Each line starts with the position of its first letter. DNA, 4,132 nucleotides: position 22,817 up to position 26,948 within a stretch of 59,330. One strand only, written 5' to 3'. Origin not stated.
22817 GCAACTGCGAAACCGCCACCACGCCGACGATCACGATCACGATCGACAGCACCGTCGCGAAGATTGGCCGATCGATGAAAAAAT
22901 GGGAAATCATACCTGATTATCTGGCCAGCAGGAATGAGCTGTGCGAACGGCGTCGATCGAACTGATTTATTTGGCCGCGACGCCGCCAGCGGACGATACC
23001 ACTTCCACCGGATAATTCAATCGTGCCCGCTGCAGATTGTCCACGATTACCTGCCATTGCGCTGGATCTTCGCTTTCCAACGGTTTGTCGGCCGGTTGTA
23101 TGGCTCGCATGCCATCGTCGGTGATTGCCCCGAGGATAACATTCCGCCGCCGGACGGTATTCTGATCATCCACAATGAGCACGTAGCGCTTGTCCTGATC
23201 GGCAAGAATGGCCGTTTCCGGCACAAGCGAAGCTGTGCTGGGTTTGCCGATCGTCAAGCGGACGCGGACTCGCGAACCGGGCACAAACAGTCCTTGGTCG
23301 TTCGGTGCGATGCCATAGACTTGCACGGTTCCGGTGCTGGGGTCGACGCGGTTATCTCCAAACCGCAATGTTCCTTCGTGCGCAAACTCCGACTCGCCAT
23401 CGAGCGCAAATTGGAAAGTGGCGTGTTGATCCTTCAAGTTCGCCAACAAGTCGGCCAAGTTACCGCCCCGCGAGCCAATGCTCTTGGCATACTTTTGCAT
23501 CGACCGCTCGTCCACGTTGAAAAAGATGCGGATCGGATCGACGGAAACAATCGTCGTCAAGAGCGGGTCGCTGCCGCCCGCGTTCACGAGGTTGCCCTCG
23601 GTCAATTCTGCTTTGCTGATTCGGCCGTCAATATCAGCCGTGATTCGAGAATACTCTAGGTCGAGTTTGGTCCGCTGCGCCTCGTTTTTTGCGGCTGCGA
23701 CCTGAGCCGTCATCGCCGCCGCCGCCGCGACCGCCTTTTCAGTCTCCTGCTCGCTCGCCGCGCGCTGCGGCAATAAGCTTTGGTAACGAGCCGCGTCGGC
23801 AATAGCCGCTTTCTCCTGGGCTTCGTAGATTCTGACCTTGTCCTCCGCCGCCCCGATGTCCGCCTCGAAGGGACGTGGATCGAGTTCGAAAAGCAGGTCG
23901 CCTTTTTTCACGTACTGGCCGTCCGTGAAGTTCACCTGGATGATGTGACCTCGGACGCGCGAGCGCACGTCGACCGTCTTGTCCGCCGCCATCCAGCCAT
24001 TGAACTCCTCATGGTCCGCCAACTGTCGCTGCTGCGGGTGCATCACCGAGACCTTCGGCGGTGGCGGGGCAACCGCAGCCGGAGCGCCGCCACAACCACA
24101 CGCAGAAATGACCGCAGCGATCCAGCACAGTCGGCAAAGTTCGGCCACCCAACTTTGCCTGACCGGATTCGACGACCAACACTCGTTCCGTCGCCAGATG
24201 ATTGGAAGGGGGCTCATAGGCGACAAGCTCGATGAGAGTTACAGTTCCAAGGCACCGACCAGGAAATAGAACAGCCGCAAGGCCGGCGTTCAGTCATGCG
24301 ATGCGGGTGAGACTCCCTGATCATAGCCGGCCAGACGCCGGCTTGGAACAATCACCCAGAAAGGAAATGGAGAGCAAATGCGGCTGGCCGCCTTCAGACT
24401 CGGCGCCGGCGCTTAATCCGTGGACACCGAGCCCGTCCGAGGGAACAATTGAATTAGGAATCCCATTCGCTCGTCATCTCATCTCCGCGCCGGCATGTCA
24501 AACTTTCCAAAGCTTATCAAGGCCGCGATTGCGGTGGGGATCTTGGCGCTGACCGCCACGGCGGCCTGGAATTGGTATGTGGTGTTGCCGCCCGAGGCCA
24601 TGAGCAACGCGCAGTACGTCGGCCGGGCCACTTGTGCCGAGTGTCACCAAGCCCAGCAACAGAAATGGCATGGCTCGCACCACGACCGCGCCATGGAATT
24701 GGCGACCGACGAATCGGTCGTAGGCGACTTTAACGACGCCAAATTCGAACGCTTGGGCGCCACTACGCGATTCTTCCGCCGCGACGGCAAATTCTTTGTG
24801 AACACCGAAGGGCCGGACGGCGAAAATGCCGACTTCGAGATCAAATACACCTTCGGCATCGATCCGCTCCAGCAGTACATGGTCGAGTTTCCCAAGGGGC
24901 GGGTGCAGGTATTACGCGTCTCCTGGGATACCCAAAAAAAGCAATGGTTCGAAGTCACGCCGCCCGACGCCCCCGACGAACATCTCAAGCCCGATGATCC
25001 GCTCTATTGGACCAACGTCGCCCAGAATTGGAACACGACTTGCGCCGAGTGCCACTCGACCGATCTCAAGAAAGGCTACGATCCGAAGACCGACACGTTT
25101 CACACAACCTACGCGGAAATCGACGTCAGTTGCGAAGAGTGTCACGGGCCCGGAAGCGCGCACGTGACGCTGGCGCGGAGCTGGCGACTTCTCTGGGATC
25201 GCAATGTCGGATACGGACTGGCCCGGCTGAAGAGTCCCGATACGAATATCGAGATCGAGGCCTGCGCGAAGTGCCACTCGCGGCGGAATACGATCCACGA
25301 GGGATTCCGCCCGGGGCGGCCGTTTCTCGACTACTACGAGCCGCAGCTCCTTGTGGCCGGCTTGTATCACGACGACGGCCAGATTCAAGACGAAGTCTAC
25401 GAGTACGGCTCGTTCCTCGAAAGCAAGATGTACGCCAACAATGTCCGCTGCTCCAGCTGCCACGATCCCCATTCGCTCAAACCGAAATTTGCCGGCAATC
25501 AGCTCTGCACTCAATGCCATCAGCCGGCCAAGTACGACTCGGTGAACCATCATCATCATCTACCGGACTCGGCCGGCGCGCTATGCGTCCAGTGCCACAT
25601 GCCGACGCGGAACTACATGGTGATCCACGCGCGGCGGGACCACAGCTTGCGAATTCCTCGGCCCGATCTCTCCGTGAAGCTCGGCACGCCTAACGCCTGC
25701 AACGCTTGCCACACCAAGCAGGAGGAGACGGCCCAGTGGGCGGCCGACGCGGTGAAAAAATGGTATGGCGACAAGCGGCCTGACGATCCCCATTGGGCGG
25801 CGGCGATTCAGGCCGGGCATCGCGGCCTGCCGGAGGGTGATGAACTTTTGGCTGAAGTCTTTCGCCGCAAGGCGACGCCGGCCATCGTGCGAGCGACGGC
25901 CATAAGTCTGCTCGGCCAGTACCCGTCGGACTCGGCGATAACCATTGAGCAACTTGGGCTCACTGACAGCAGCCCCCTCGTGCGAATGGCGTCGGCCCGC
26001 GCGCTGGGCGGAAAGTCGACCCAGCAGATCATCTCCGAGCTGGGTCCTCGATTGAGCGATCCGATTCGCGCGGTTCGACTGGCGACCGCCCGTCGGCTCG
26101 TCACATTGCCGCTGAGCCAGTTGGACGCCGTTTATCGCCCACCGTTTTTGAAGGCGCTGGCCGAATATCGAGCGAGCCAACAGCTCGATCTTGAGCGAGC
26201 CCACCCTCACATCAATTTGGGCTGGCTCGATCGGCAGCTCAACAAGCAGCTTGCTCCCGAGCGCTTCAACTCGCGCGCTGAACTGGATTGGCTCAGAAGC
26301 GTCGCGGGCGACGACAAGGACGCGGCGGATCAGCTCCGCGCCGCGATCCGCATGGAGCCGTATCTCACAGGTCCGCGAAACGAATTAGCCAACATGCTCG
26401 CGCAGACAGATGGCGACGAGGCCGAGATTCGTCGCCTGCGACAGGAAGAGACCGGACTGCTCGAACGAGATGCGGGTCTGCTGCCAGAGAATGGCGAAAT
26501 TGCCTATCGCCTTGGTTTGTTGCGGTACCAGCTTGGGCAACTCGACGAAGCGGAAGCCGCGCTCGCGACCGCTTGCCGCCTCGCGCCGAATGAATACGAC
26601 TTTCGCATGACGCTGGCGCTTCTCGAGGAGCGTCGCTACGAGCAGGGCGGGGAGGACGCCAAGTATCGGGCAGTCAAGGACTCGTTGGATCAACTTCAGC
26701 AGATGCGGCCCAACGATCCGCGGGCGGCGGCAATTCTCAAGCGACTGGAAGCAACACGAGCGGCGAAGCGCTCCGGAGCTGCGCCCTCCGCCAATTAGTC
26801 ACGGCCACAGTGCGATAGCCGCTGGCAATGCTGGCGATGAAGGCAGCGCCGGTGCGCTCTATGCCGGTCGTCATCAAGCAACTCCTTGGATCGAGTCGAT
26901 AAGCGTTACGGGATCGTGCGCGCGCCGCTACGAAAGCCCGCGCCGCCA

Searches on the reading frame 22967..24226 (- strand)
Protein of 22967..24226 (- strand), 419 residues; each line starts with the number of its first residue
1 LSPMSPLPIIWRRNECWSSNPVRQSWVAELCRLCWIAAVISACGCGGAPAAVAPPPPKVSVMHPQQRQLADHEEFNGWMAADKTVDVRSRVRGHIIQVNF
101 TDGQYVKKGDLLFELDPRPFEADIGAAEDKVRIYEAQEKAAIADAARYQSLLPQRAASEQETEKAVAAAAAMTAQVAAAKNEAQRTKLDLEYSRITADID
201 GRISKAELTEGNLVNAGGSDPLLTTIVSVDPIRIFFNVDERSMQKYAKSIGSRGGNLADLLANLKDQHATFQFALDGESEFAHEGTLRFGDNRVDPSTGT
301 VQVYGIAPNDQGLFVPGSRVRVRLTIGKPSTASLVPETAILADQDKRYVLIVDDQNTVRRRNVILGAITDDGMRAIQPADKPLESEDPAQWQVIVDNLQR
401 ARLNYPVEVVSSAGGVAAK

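Call 36: search_protein_families(library=pfam, proteins=[window:22967-24226:-], max_evalue=0.00001)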
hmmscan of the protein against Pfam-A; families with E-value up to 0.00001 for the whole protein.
window:22967-24226:- (419 aa): 3 families
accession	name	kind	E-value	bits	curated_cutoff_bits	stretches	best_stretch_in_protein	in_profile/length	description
PF13437.12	HlyD_3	-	2.5e-09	38.2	22.2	0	87-132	2-48/106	HlyD family secretion protein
PF13533.13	Biotin_lipoyl_2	-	3.7e-08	33.5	29.8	1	87-116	3-32/32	Biotin-lipoyl like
PF16576.10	HlyD_D23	-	1.2e-07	31.7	30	0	83-244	18-157/214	Barrel-sandwich domain of CusB or HlyD membrane-fusion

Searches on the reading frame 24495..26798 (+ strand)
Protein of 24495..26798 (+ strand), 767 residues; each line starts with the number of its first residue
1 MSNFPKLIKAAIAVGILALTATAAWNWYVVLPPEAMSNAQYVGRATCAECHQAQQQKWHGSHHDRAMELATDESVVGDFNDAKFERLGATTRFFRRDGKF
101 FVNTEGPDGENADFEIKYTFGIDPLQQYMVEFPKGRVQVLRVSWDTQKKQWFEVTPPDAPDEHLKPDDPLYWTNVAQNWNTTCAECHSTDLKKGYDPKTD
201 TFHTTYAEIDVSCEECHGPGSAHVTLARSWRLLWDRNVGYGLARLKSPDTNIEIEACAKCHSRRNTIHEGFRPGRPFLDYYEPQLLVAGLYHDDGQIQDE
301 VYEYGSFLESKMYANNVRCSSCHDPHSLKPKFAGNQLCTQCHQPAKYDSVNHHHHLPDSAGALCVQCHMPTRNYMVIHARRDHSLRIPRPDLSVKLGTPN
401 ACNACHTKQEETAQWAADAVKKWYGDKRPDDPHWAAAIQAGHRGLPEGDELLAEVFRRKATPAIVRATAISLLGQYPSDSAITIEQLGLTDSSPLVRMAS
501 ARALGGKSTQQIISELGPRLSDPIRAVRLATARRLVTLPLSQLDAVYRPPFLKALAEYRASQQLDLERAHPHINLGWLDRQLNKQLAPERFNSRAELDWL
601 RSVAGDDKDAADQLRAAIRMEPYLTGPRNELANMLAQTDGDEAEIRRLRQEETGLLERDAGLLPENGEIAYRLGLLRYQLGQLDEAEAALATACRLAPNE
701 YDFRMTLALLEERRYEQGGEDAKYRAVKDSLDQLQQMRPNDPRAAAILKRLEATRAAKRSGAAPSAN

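Call 36: search_protein_families(library=pfam, proteins=[window:24495-26798:+], max_evalue=0.00001)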
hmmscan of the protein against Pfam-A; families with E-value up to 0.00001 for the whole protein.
window:24495-26798:+ (767 aa): 3 families
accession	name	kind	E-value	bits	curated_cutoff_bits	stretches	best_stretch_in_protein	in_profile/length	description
PF14522.11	Cytochrome_C7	-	3.4e-10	40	24.8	0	179-262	12-67/67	Cytochrome c7 and related cytochrome c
PF13435.11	Cytochrome_C554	-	1.1e-09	39.5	20.8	0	178-218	46-84/84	Cytochrome c554 and c-prime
PF14537.11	Cytochrom_c3_2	-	9.6e-07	29.6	25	0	309-343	50-79/79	Cytochrome c3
